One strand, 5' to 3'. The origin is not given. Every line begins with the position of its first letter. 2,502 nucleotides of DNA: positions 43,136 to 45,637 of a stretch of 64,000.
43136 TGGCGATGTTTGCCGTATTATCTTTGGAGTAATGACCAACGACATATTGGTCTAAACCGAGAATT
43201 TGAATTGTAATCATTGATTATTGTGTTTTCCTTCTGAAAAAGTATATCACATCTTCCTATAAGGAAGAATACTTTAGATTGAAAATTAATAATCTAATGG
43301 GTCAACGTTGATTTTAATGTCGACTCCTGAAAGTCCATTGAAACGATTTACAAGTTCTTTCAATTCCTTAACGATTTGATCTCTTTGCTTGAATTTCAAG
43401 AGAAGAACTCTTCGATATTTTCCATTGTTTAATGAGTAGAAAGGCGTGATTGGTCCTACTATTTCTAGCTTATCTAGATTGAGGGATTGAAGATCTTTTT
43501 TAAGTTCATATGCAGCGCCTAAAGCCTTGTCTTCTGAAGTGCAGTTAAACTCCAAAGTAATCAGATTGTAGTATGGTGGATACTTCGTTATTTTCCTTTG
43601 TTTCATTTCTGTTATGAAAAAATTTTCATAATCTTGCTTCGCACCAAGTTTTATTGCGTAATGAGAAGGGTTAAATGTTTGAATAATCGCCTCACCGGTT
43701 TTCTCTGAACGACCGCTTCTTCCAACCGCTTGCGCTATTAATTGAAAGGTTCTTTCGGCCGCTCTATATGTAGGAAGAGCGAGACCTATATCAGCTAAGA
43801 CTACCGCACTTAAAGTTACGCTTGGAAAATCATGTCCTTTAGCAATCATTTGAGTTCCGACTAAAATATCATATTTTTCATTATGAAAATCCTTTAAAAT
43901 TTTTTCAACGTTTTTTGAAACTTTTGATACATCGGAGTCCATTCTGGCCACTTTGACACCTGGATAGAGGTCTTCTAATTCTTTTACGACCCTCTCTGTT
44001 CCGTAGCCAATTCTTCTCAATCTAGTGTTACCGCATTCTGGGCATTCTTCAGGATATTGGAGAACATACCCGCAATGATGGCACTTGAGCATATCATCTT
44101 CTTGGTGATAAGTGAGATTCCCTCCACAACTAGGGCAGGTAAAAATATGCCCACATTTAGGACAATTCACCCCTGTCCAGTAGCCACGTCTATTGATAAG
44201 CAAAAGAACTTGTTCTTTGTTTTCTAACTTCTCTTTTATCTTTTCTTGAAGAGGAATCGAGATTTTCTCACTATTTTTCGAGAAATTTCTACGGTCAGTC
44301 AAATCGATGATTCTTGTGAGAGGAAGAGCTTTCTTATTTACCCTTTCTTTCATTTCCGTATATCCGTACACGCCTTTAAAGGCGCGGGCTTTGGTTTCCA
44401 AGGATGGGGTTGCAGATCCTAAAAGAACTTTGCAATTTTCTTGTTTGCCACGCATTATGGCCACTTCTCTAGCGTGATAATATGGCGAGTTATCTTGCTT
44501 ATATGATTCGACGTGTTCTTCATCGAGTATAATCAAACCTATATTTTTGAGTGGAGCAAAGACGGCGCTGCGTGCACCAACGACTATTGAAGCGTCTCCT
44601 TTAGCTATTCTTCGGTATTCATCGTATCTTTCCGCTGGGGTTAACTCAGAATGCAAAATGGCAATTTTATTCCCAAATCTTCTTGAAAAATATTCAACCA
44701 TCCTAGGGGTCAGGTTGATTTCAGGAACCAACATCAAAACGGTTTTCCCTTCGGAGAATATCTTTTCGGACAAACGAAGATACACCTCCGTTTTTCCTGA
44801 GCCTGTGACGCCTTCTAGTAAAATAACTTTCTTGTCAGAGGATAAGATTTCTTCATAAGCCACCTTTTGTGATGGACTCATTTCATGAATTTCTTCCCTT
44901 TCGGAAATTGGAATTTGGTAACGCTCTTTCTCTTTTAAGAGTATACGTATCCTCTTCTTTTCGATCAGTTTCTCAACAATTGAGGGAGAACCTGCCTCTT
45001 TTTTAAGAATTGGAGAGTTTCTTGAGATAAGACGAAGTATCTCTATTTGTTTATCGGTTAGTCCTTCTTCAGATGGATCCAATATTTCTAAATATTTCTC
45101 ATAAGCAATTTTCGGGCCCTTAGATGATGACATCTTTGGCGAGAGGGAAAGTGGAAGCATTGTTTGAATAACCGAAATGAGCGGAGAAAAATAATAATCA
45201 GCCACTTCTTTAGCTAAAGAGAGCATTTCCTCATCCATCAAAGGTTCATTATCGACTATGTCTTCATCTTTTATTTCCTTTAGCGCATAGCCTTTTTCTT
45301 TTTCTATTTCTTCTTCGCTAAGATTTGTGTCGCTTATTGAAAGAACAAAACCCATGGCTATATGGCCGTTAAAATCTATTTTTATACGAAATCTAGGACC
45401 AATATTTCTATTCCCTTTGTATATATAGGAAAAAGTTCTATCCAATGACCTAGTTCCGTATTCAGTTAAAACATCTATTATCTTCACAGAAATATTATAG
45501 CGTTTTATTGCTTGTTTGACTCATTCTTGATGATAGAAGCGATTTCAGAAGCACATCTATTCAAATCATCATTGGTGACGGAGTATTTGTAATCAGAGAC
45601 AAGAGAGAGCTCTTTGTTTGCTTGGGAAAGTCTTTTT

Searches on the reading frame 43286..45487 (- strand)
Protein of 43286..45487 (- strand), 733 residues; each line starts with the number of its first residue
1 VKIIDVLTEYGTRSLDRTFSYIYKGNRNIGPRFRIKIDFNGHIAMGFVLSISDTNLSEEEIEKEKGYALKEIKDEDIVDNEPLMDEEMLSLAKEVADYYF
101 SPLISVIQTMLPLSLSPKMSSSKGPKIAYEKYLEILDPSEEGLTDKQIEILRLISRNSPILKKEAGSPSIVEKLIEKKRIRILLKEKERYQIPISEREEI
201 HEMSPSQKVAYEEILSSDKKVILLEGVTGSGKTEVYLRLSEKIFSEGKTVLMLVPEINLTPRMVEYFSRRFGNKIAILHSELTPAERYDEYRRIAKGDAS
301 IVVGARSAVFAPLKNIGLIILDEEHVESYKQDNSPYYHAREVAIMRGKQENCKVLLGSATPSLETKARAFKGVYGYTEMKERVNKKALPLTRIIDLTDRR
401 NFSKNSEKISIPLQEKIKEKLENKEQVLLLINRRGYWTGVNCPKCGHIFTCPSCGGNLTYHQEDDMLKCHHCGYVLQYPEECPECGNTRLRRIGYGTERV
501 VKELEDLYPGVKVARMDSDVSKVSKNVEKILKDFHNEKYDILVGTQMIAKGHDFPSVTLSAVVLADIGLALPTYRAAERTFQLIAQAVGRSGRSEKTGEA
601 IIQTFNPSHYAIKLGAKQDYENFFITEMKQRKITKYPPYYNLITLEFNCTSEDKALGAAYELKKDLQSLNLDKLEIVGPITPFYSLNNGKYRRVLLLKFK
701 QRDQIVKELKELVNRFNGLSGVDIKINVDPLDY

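Call 55: search_protein_families(library=pfam, proteins=[window:43286-45487:-], max_evalue=0.00001)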
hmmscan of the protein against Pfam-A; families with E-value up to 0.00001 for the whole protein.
window:43286-45487:- (733 aa): 7 families
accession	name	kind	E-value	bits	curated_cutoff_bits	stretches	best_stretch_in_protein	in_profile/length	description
PF00270.35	DEAD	-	1.1e-19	71.2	26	1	205-364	2-162/167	DEAD/DEAH box helicase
PF04851.21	ResIII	-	1.1e-15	58.3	22.5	1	201-362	2-163/164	Type III restriction enzyme, res subunit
PF18074.6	PriA_C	-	9.9e-15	55.6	26.9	1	638-730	1-95/95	Primosomal protein N C-terminal domain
PF17764.6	PriA_3primeBD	-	1.8e-14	53.8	22.7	1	14-112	7-96/96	3'DNA-binding domain (3'BD)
PF00271.37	Helicase_C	-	2.8e-13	50.5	23.5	1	502-594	32-109/110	Helicase conserved C-terminal domain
PF18319.7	Zn_ribbon_PriA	-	4e-08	33.5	26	1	451-474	1-24/27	PriA DNA helicase Cys-rich region (CRR) domain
PF13604.12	AAA_30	-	4.1e-06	27.1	27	1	203-259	2-58/191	AAA domain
